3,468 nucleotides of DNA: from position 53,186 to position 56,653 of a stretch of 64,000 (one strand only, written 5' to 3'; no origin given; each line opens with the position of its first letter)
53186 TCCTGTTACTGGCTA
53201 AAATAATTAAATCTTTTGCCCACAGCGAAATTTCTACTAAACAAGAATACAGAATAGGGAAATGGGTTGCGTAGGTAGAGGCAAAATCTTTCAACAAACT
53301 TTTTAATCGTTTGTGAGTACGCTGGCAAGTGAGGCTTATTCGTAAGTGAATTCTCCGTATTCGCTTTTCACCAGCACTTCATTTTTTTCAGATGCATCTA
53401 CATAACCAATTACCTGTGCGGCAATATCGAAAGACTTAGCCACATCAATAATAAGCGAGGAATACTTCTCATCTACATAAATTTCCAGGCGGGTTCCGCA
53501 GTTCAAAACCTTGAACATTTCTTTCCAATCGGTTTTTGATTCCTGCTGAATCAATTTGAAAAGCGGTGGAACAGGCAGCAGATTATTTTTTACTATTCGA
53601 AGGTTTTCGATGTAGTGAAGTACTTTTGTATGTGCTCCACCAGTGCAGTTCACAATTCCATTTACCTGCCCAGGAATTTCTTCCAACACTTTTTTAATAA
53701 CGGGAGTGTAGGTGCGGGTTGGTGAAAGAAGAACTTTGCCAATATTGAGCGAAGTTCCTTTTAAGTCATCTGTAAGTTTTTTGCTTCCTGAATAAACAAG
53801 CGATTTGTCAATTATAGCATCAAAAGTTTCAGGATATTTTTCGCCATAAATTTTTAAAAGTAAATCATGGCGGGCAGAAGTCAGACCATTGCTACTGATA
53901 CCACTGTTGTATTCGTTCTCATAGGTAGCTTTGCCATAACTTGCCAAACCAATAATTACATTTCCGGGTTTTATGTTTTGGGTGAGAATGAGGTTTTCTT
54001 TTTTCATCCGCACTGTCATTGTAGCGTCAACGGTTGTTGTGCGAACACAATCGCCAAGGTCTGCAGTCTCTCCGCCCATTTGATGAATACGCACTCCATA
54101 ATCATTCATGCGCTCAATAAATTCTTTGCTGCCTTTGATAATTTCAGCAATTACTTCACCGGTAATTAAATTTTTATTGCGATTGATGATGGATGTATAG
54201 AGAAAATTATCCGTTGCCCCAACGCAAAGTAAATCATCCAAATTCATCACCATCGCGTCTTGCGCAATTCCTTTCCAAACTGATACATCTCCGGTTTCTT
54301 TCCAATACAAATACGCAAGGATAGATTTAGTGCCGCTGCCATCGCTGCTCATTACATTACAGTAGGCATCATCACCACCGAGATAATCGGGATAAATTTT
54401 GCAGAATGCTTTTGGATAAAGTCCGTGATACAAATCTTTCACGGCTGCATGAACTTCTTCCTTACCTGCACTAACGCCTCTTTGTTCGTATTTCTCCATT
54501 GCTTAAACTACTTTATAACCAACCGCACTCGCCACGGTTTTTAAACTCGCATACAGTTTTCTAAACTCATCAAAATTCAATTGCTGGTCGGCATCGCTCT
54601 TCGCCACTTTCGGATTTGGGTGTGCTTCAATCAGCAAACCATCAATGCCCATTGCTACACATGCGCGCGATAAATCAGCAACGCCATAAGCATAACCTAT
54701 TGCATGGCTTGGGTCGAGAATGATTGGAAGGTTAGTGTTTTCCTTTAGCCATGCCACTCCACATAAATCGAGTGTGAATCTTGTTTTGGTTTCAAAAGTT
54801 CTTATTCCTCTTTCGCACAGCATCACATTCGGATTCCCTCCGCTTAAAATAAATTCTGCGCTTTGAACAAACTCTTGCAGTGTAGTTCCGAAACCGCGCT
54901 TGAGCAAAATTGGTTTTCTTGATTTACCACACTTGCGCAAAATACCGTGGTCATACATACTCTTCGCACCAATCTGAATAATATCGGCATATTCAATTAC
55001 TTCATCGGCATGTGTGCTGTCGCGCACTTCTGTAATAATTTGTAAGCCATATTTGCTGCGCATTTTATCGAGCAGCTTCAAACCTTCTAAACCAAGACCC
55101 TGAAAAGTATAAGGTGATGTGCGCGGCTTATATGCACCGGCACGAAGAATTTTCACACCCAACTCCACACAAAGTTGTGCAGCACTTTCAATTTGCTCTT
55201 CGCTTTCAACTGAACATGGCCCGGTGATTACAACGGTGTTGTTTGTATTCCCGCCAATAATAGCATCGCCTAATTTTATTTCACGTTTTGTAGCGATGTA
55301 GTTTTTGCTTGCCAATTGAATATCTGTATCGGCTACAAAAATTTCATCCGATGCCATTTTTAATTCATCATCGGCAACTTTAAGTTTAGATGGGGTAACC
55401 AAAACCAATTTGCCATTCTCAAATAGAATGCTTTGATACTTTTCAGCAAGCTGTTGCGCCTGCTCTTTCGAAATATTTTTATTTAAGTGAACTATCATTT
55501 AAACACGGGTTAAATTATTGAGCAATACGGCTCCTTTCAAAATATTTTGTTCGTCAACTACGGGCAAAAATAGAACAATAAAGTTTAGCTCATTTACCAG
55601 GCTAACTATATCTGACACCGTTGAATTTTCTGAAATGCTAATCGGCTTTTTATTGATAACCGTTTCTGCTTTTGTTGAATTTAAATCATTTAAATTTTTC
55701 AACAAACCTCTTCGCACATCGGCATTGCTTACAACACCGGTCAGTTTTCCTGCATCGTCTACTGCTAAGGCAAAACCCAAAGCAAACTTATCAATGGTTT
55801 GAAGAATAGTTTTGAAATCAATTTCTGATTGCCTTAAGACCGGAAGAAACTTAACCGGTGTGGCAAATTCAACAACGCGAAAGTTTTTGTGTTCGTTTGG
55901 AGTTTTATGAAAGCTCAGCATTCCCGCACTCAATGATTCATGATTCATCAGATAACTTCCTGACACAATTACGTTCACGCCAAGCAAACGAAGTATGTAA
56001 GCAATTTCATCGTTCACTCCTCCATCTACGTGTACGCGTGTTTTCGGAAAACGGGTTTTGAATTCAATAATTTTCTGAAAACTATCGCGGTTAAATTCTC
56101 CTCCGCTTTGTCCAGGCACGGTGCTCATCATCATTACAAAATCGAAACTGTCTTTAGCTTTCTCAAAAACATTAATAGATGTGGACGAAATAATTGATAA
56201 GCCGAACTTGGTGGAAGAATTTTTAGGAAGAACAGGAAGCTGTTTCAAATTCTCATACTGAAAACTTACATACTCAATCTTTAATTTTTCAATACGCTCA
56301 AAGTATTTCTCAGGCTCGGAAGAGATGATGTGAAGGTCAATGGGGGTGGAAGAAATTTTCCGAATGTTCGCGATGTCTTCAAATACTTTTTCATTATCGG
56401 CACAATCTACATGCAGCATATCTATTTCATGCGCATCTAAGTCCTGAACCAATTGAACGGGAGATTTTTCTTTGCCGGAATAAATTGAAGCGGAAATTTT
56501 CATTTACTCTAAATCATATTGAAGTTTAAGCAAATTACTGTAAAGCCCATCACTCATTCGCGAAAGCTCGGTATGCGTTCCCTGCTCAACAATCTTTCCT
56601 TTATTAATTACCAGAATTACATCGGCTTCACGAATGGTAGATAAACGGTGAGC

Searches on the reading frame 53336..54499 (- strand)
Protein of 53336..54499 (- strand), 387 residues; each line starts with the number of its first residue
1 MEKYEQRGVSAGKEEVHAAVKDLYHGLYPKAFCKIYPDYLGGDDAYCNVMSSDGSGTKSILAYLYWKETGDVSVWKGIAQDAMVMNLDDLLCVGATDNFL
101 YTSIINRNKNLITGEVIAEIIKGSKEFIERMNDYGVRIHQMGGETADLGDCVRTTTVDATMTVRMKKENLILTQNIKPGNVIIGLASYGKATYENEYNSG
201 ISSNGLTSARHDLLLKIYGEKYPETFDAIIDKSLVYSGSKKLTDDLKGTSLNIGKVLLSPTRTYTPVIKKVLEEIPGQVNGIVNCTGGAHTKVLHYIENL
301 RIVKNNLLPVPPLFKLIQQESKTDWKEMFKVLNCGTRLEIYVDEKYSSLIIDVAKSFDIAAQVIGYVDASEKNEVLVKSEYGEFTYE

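Call 66: search_protein_families(library=pfam, proteins=[window:53336-54499:-], max_evalue=0.001)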
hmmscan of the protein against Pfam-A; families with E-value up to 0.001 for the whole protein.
window:53336-54499:- (387 aa): 2 families
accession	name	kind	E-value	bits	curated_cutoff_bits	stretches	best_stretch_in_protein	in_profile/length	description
PF00586.29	AIRS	-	4.1e-12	47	24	1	42-162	1-109/112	AIR synthase related protein, N-terminal domain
PF02769.27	AIRS_C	-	2.6e-06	28.1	23.1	1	253-377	38-155/156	AIR synthase related protein, C-terminal domain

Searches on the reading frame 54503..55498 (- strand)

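Call 66: search_protein_families(library=pfam, proteins=[window:54503-55498:-], max_evalue=0.001)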
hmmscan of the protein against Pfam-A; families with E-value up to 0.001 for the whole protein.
window:54503-55498:- (331 aa): 2 families
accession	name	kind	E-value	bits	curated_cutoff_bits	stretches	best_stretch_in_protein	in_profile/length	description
PF00793.26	DAHP_synth_1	-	3.4e-69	233.2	25.5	1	76-323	6-265/270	DAHP synthetase I family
PF03102.20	NeuB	-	3e-06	27.3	22.1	1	135-329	53-239/241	NeuB family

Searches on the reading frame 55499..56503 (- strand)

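Call 66: search_protein_families(library=pfam, proteins=[window:55499-56503:-], max_evalue=0.001)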
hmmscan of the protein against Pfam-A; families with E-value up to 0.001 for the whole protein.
window:55499-56503:- (334 aa): 2 families
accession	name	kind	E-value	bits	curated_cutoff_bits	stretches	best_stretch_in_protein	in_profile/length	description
PF00834.25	Ribul_P_3_epim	-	4.9e-27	95.1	21.1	1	2-185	1-197/198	Ribulose-phosphate 3 epimerase family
PF00571.33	CBS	-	2.1e-08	34.8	24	1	281-332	3-52/57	CBS domain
